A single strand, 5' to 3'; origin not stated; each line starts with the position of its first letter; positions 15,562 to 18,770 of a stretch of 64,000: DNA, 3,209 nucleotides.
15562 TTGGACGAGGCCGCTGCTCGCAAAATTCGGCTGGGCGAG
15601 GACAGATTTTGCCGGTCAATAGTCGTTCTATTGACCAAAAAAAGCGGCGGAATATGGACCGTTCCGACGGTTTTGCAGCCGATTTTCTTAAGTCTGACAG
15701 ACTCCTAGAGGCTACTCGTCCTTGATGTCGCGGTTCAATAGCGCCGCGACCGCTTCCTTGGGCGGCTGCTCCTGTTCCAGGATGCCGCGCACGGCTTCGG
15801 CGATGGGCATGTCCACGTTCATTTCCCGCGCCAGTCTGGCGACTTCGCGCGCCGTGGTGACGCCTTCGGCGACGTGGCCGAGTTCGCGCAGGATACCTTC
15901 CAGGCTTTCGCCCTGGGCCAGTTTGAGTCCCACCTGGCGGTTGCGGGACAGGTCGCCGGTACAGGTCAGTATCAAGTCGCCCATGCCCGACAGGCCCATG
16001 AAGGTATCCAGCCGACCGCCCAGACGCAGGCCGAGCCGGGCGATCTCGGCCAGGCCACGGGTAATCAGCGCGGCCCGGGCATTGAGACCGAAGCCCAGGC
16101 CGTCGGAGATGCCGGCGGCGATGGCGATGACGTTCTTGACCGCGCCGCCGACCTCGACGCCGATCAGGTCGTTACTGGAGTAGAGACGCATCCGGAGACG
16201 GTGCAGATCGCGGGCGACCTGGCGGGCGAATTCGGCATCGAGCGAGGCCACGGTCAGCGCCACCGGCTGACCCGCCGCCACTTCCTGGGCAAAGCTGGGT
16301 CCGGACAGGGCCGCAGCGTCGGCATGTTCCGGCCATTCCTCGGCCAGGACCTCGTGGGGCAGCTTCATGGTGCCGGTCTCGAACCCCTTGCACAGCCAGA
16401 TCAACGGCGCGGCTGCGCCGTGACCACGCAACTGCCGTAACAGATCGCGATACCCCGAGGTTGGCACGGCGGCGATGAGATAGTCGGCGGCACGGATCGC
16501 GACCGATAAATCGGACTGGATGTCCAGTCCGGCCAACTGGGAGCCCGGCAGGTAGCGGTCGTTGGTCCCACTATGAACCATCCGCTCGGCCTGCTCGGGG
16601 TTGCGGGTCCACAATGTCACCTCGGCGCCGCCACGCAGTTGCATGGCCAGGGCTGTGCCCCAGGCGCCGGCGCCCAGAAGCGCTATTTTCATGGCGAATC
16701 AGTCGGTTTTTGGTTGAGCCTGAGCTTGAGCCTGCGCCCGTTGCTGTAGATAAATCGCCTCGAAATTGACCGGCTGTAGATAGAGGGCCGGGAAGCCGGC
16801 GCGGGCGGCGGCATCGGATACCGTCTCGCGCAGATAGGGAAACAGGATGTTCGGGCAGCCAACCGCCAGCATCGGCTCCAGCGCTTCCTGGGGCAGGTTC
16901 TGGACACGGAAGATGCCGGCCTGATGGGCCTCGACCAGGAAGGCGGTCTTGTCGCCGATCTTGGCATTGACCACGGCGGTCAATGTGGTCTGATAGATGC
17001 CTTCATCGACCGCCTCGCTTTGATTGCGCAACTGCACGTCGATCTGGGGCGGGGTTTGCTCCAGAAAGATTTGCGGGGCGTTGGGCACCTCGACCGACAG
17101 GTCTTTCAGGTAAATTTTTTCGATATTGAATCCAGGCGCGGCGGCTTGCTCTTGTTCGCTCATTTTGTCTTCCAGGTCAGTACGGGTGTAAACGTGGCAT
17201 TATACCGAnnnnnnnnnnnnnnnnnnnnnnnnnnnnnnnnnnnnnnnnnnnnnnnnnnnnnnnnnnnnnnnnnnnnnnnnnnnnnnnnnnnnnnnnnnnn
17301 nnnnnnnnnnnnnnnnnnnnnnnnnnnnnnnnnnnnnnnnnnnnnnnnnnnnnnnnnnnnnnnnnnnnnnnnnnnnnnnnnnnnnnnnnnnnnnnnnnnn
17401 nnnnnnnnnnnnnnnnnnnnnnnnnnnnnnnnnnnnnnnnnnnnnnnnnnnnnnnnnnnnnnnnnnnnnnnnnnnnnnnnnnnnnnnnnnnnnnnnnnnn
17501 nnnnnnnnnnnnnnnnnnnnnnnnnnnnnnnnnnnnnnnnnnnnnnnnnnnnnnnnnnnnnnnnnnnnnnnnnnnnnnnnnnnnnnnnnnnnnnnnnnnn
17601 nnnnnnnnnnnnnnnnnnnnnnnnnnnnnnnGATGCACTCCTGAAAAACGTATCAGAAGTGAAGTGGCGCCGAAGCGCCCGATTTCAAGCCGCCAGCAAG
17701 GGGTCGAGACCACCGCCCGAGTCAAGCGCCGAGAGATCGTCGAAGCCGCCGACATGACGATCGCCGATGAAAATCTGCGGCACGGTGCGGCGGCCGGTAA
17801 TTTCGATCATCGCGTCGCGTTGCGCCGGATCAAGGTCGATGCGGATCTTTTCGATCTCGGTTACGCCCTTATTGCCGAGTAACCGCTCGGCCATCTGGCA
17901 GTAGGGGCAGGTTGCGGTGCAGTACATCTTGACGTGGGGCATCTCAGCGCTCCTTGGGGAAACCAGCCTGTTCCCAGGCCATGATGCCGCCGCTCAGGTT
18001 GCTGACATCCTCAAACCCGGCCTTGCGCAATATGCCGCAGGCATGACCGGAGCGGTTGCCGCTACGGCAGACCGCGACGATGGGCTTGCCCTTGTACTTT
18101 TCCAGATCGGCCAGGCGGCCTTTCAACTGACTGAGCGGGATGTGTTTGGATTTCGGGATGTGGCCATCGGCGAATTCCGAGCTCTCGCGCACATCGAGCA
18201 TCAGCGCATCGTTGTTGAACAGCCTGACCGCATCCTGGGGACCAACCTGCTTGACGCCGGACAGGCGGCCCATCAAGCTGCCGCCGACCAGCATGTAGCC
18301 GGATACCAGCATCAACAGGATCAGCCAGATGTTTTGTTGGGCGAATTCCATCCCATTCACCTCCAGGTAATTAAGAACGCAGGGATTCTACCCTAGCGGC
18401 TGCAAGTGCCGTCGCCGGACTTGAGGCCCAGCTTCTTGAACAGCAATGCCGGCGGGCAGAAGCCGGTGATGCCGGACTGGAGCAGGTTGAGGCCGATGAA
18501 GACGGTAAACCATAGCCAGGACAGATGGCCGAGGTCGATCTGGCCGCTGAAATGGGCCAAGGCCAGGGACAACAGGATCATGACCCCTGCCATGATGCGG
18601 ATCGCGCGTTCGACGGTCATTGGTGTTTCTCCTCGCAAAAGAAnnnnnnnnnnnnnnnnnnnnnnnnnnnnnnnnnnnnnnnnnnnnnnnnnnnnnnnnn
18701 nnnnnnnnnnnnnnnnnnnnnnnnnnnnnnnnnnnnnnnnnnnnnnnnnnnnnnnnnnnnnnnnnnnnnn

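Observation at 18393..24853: YgaV/BigR/SqrR-type two-Cys regulator heading an OMF-MFP-RND efflux operon that runs into DUF2892, rhodanese, grxC and trxC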

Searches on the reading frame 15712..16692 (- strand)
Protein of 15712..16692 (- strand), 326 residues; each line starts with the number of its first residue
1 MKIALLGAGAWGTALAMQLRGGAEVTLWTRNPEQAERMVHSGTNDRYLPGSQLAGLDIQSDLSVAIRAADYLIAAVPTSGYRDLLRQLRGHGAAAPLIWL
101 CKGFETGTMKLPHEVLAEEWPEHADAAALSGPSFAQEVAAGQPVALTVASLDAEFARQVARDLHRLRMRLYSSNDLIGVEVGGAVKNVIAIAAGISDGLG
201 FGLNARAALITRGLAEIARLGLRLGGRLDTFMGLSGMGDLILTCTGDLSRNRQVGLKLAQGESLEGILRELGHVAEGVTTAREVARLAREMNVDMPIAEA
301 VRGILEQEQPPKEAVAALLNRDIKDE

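Call 3: search_protein_families(library=pfam, proteins=[window:15712-16692:-])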
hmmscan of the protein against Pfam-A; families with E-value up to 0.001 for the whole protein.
window:15712-16692:- (326 aa): 5 families
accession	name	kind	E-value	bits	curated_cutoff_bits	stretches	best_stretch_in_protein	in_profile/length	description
PF07479.19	NAD_Gly3P_dh_C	-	2.7e-57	193.4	25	1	175-315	1-141/142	NAD-dependent glycerol-3-phosphate dehydrogenase C-terminus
PF01210.29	NAD_Gly3P_dh_N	-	8.9e-41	139.9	23.1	1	2-155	1-157/158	NAD-dependent glycerol-3-phosphate dehydrogenase N-terminus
PF20618.3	GPD_NAD_C_bact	-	6.1e-23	81.6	27.6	1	235-301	1-66/66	Bacterial GPD, NAD-dependent C-terminal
PF02558.23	ApbA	-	1.2e-06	28.7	22.2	1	3-91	1-89/150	Ketopantoate reductase PanE/ApbA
PF03807.23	F420_oxidored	-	1.3e-05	26.1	21.6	1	2-88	1-79/94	NADP oxidoreductase coenzyme F420-dependent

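Call 4: search_protein_families(library=ncbifam, proteins=[window:15712-16692:-])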
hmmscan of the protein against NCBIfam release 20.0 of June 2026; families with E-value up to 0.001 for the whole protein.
window:15712-16692:- (326 aa): 17 families
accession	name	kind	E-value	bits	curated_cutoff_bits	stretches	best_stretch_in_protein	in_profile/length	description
NF000940.0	PRK00094.1-2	subfamily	5.5e-138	460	202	1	1-326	1-328/330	NAD(P)H-dependent glycerol-3-phosphate dehydrogenase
NF000942.0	PRK00094.1-4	subfamily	5.9e-118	393.9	257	1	1-326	3-332/334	NAD(P)H-dependent glycerol-3-phosphate dehydrogenase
NF000941.0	PRK00094.1-3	equivalog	4.7e-100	335.1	423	1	2-326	3-332/336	NAD(P)H-dependent glycerol-3-phosphate dehydrogenase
NF000939.0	PRK00094.1-1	equivalog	8.6e-99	330.8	473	1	2-326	7-335/339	NAD(P)H-dependent glycerol-3-phosphate dehydrogenase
NF011212.0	PRK14619.1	equivalog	6.7e-84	281.7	377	2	60-326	40-307/309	NAD(P)H-dependent glycerol-3-phosphate dehydrogenase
NF009098.0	PRK12439.1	equivalog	2e-83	280.6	436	1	2-321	9-330/341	NAD(P)H-dependent glycerol-3-phosphate dehydrogenase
NF000946.0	PRK00094.2-4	equivalog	1e-82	277.9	455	1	2-324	6-330/342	NAD(P)H-dependent glycerol-3-phosphate dehydrogenase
NF011211.0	PRK14618.1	equivalog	3.9e-81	272.8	489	1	1-326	5-328/328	NAD(P)H-dependent glycerol-3-phosphate dehydrogenase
NF000943.0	PRK00094.2-1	equivalog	4.1e-76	256.4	400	1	1-321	1-295/296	NAD(P)H-dependent glycerol-3-phosphate dehydrogenase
NF000944.0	PRK00094.2-2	equivalog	1.3e-72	244.8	603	1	1-319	21-340/371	NAD(P)H-dependent glycerol-3-phosphate dehydrogenase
NF011213.0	PRK14620.1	equivalog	1.9e-68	231.1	478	1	1-319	1-325/326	NAD(P)H-dependent glycerol-3-phosphate dehydrogenase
TIGR03376.1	glycerol3P_DH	equivalog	6.6e-55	186.6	285.5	1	2-314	1-338/342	glycerol-3-phosphate dehydrogenase (NAD(+))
NF000947.0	PRK00094.2-5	equivalog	1.2e-52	179.3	251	1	1-307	5-316/323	NAD(P)H-dependent glycerol-3-phosphate dehydrogenase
NF000945.0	PRK00094.2-3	equivalog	3.7e-43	148.5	491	1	1-320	1-348/352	NAD(P)H-dependent glycerol-3-phosphate dehydrogenase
NF005093.0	PRK06522.2-4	equivalog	2.8e-06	26.9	308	1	1-100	4-102/304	2-dehydropantoate 2-reductase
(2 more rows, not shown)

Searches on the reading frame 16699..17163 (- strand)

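Call 3: search_protein_families(library=pfam, proteins=[window:16699-17163:-])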
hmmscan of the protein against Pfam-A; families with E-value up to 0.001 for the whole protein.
window:16699-17163:- (154 aa): 1 family
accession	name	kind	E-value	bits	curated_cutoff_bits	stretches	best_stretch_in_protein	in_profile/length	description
PF02556.19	SecB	-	4.6e-54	182.6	26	1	6-144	2-140/141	Preprotein translocase subunit SecB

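Call 4: search_protein_families(library=ncbifam, proteins=[window:16699-17163:-])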
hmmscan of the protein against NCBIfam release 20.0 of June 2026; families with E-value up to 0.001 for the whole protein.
window:16699-17163:- (154 aa): 7 families
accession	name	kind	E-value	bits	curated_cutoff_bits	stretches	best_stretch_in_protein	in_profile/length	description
NF004394.0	PRK05751.1-5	equivalog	2.3e-64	215.9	181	1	5-152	3-150/156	protein-export chaperone SecB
NF004393.0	PRK05751.1-4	equivalog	2.7e-51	173.4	180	1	4-150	9-155/165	protein-export chaperone SecB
TIGR00809.1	secB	equivalog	6.7e-46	155.8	102.8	1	8-143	3-138/140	protein-export chaperone SecB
NF004391.0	PRK05751.1-2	equivalog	1e-42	145.7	223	1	4-148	14-158/171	protein-export chaperone SecB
NF004392.0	PRK05751.1-3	equivalog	2.1e-42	144.6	143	1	3-152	6-157/160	protein-export chaperone SecB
NF004390.0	PRK05751.1-1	equivalog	1.7e-36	125.3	277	1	1-148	1-147/155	protein-export chaperone SecB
NF009590.0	PRK13031.1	equivalog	5.3e-27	95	244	1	5-141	2-139/149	preprotein translocase subunit SecB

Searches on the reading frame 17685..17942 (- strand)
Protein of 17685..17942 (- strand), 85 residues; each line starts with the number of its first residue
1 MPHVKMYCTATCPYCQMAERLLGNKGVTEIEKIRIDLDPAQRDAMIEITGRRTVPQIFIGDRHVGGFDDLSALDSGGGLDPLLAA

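Call 3: search_protein_families(library=pfam, proteins=[window:17685-17942:-])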
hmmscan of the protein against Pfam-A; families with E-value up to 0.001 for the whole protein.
window:17685-17942:- (85 aa): 1 family
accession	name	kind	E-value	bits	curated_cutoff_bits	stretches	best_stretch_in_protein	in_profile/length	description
PF00462.30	Glutaredoxin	-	2.5e-19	69.6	22.9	1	4-64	1-60/60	Glutaredoxin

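Call 4: search_protein_families(library=ncbifam, proteins=[window:17685-17942:-])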
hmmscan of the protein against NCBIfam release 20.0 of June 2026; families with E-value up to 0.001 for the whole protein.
window:17685-17942:- (85 aa): 19 families
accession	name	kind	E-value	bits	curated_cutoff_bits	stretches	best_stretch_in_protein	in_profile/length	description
TIGR02181.1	GRX_bact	equivalog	7.5e-31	106.2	90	1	4-83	1-80/80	glutaredoxin 3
NF007923.0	PRK10638.1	equivalog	1.7e-29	101.7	129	1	1-83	1-82/83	glutaredoxin 3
TIGR02180.1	GRX_euk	equivalog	1.3e-16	60.6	87.25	1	5-81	2-82/84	glutaredoxin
TIGR02196.1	GlrX_YruB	hypoth_equivalog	2.8e-14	53.4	88.55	1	4-69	2-66/74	glutaredoxin-like protein, YruB-family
TIGR02190.1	GlrX-dom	hypoth_equivalog_domain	2e-13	50.1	99.3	1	4-72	10-76/79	glutaredoxin-family domain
NF041212.1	Uxx_star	subfamily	9.9e-09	35.3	66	1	4-62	1-59/70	Uxx-star family glutaredoxin-like (seleno)protein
NF009398.0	PRK12759.1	equivalog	2.1e-08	33.6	649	1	1-72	1-79/410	bifunctional gluaredoxin/ribonucleoside-diphosphate reductase subunit beta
NF008401.0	PRK11200.1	equivalog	3.8e-08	33.4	84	1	4-73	3-78/87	GrxA family glutaredoxin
TIGR02200.1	GlrX_actino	hypoth_equivalog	6.4e-08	32.9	89.5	1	3-61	1-59/77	mycoredoxin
TIGR02189.1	GlrX-like_plant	paralog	1.2e-07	31.6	93.8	1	6-83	12-91/99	glutaredoxin-like family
TIGR02194.1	GlrX_NrdH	subfamily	8.8e-07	29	85.75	1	4-67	1-63/72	glutaredoxin-like protein NrdH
TIGR02183.1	GRXA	equivalog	1.2e-06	28.5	106.5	1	4-73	2-77/86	GrxA family glutaredoxin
NF041114.2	gluta_UXX_star_1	equivalog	3e-05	24.2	72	1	5-67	2-64/70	UXX-star selenoprotein family 1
NF045501.1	HUGP_GUXX-star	exception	3.3e-05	23.5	325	1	4-64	167-227/236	HUGP/GUXX-star fusion selenoprotein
TIGR00411.1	redox_disulf_1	equivalog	6.5e-05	22.9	92.75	1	4-62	3-62/82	MJ0307 family thioredoxin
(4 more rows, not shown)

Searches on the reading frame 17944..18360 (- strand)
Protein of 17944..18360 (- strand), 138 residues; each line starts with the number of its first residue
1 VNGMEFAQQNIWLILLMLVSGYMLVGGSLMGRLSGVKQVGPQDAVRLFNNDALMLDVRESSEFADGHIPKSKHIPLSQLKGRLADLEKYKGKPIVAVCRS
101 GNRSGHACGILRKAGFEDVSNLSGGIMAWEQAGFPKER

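Call 3: search_protein_families(library=pfam, proteins=[window:17944-18360:-])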
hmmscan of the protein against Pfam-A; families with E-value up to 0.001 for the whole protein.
window:17944-18360:- (138 aa): 1 family
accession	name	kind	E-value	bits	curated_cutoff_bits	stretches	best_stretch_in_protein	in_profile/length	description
PF00581.25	Rhodanese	-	1e-20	74.5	22.2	1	45-131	6-101/102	Rhodanese-like domain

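Call 4: search_protein_families(library=ncbifam, proteins=[window:17944-18360:-])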
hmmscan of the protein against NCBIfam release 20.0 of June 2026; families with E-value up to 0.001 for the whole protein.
window:17944-18360:- (138 aa): 15 families
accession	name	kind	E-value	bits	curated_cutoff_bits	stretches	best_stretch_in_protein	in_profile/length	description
NF006444.0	PRK08762.1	equivalog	2.1e-19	69.4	449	1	35-137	13-115/387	molybdopterin-synthase adenylyltransferase MoeB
NF045521.1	rhoda_near_glyco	subfamily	1.6e-14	53.9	145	1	45-134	25-113/144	rhodanese homology domain-containing protein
NF005902.0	PRK07878.1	equivalog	4.1e-13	49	647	1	51-131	303-383/392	adenylyltransferase/sulfurtransferase MoeZ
NF005646.0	PRK07411.1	equivalog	3.9e-12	46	633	1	49-131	297-381/390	molybdopterin-synthase adenylyltransferase MoeB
NF001195.0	PRK00162.1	equivalog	4.6e-12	46.2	102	1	37-133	5-100/108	thiosulfate sulfurtransferase GlpE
NF001133.1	PRK00142.1-1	equivalog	2.7e-08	33.7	170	1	38-131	107-205/229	oxygen-dependent tRNA uridine(34) hydroxylase TrhO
NF007627.0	PRK10287.1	equivalog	4.3e-08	33.3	102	1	54-126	23-94/104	thiosulfate sulfurtransferase PspE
NF041203.1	rhodanese_LYCAU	equivalog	1.6e-06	27.8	115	1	47-137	32-124/126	rhodanese-related (seleno)protein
TIGR02981.1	phageshock_pspE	exception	3.5e-06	27.2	126.3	1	53-126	20-92/101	thiosulfate sulfurtransferase PspE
NF008750.0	PRK11784.1-2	equivalog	9.6e-06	24.9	241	0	49-76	13-40/346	tRNA 2-selenouridine(34) synthase MnmH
NF008752.0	PRK11784.1-4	equivalog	2.3e-05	23.4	266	0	79-131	80-130/357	tRNA 2-selenouridine(34) synthase MnmH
TIGR03167.1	tRNA_sel_U_synt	equivalog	4.5e-05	23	219.75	0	51-76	2-27/311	tRNA 2-selenouridine(34) synthase MnmH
NF003703.0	PRK05320.1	equivalog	0.00012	21.8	331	1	52-129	132-213/280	sulfurtransferase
NF045694.1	seleno_TsoB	exception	0.00059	18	805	1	49-137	59-157/572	rhodanese/DsbD fusion-like selenoprotein TsoB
NF002397.0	PRK01415.1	equivalog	0.00078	19.3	280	1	87-129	167-209/247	hypothetical protein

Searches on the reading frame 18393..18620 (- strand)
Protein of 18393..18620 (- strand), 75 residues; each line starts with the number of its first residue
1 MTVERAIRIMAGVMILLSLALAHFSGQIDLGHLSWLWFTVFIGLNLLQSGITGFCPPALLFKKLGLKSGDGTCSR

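Call 3: search_protein_families(library=pfam, proteins=[window:18393-18620:-])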
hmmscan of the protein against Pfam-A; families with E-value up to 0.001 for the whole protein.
window:18393-18620:- (75 aa): 1 family
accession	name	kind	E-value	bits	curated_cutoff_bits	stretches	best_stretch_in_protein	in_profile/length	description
PF11127.14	YgaP-like_TM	-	1.9e-14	54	25.3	1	2-62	7-59/66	Inner membrane protein YgaP-like, transmembrane domain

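Call 4: search_protein_families(library=ncbifam, proteins=[window:18393-18620:-])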
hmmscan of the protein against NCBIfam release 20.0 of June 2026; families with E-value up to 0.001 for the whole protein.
window:18393-18620:- (75 aa): 0 families
